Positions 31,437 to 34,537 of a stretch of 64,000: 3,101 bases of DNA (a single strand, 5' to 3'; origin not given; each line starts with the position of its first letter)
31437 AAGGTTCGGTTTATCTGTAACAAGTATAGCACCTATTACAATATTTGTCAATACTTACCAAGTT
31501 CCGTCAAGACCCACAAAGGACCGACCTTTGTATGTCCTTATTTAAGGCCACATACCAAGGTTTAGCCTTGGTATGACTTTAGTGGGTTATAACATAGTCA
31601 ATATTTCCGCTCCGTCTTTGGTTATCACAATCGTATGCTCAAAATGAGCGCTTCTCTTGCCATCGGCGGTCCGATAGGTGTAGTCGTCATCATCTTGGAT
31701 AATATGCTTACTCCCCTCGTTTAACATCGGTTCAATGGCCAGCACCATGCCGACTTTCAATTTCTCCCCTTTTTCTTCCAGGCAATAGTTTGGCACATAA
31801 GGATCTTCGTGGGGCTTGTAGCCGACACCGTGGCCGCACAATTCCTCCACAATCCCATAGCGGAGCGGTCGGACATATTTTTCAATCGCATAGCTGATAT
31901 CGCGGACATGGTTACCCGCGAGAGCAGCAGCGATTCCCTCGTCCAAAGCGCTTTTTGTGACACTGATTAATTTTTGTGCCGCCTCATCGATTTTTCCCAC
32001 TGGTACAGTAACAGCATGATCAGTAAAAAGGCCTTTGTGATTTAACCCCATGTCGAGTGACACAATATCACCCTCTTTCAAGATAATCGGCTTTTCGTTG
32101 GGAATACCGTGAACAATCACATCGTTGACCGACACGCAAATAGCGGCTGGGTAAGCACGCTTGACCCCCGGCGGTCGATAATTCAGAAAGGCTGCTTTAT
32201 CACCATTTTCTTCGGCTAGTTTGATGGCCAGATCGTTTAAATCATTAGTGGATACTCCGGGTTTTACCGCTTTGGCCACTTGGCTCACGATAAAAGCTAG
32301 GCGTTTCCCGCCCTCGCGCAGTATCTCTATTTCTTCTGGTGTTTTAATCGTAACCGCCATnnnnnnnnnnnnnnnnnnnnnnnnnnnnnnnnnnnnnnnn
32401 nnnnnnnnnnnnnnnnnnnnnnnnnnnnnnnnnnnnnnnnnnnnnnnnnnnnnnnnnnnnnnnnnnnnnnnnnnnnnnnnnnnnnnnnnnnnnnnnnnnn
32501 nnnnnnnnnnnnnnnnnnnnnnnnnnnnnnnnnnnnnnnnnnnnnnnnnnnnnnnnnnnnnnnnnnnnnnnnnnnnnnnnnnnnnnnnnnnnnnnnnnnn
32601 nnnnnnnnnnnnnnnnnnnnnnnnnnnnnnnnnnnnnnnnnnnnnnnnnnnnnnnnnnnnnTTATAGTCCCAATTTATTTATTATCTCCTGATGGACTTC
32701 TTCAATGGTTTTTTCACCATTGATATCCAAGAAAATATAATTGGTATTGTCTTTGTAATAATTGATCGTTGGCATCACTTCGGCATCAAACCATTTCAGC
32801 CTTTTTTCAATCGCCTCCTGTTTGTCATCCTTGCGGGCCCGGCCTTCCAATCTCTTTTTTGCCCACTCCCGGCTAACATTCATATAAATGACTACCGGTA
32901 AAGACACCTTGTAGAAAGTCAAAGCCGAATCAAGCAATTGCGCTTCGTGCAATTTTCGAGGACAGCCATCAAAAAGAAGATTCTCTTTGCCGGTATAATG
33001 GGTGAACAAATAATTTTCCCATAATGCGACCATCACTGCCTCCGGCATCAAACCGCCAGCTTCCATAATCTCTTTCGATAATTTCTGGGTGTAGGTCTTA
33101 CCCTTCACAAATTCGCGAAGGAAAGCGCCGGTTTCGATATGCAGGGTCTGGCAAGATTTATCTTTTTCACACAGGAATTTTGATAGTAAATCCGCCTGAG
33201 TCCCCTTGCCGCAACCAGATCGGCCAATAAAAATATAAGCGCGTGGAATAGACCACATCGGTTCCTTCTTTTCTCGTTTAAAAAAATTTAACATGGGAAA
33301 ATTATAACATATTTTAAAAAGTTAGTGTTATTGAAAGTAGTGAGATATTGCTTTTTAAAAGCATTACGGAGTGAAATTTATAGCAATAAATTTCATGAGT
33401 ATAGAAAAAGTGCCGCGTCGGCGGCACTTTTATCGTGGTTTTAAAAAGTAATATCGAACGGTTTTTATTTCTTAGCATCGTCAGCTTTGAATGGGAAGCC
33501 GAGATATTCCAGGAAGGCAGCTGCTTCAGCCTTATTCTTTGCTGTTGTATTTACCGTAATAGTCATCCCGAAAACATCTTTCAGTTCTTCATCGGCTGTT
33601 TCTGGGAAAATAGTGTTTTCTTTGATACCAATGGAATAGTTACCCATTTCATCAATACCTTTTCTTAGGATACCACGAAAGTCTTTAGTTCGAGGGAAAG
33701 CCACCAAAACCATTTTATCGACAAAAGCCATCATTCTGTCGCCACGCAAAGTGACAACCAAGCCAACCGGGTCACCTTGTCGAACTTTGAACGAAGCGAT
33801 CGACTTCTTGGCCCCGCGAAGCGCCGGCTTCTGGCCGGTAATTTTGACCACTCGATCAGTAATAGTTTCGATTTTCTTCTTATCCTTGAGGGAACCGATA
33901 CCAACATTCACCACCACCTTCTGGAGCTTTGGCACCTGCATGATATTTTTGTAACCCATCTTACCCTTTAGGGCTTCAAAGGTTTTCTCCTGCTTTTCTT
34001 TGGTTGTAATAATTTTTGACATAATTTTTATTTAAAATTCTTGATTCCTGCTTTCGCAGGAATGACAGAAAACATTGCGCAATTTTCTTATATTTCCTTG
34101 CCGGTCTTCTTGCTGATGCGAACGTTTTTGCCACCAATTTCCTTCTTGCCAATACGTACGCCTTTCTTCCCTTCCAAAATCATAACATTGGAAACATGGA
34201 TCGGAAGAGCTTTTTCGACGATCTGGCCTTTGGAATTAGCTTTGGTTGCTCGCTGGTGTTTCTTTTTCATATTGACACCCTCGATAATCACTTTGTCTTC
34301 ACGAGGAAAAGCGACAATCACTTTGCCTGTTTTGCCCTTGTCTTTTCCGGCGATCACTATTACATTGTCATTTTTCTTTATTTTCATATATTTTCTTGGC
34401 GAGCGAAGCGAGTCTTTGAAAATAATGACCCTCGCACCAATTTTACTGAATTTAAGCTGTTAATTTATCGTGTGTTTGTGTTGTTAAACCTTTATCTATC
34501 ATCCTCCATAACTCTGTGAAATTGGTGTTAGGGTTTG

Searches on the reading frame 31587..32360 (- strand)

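Call 112: search_protein_families(library=pfam, proteins=[window:31587-32360:-], max_evalue=0.001)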
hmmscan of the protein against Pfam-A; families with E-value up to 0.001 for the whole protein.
window:31587-32360:- (257 aa): 1 family
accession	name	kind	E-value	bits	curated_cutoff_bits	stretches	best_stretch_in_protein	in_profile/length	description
PF00557.29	Peptidase_M24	-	2e-42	145.8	23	1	13-248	2-208/208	Metallopeptidase family M24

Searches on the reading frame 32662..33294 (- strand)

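Call 112: search_protein_families(library=pfam, proteins=[window:32662-33294:-], max_evalue=0.001)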
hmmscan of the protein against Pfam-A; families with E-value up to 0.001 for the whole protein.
window:32662-33294:- (210 aa): 4 families
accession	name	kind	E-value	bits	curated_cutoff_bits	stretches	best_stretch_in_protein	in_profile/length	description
PF00406.28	ADK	-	8.3e-30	104.3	26.8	1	23-183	2-149/151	Adenylate kinase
PF13207.12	AAA_17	-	7.9e-13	49.3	27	1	24-163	2-136/136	AAA domain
PF13238.12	AAA_18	-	2.9e-05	25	29.4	1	23-163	4-123/128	AAA domain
PF02223.23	Thymidylate_kin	-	0.00016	21.9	27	0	134-204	120-185/185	Thymidylate kinase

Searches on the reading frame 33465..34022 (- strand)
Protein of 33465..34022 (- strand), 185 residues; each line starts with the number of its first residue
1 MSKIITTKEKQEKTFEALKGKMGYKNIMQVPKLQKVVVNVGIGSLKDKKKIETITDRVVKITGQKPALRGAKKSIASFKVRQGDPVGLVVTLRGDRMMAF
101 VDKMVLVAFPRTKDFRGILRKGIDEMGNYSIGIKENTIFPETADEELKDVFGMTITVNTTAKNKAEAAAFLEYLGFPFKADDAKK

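Call 112: search_protein_families(library=pfam, proteins=[window:33465-34022:-], max_evalue=0.001)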
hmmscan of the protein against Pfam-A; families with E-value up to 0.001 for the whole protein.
window:33465-34022:- (185 aa): 2 families
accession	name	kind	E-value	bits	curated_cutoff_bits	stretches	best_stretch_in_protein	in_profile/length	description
PF00673.26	Ribosomal_L5_C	-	1.7e-28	99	27.8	1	85-178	1-94/94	ribosomal L5P family C-terminus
PF00281.24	Ribosomal_L5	-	2.9e-18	66.3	34.9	1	26-81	1-57/57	Ribosomal protein L5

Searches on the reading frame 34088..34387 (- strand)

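Call 112: search_protein_families(library=pfam, proteins=[window:34088-34387:-], max_evalue=0.001)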
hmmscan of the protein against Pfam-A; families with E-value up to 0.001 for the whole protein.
window:34088-34387:- (99 aa): 2 families
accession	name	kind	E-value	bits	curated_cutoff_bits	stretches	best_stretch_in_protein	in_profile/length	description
PF17136.10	ribosomal_L24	-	4.3e-19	69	27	1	38-99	1-65/65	Ribosomal proteins 50S L24/mitochondrial 39S L24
PF00467.35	KOW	-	9.1e-06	25.7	22.3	1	5-36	1-32/32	KOW motif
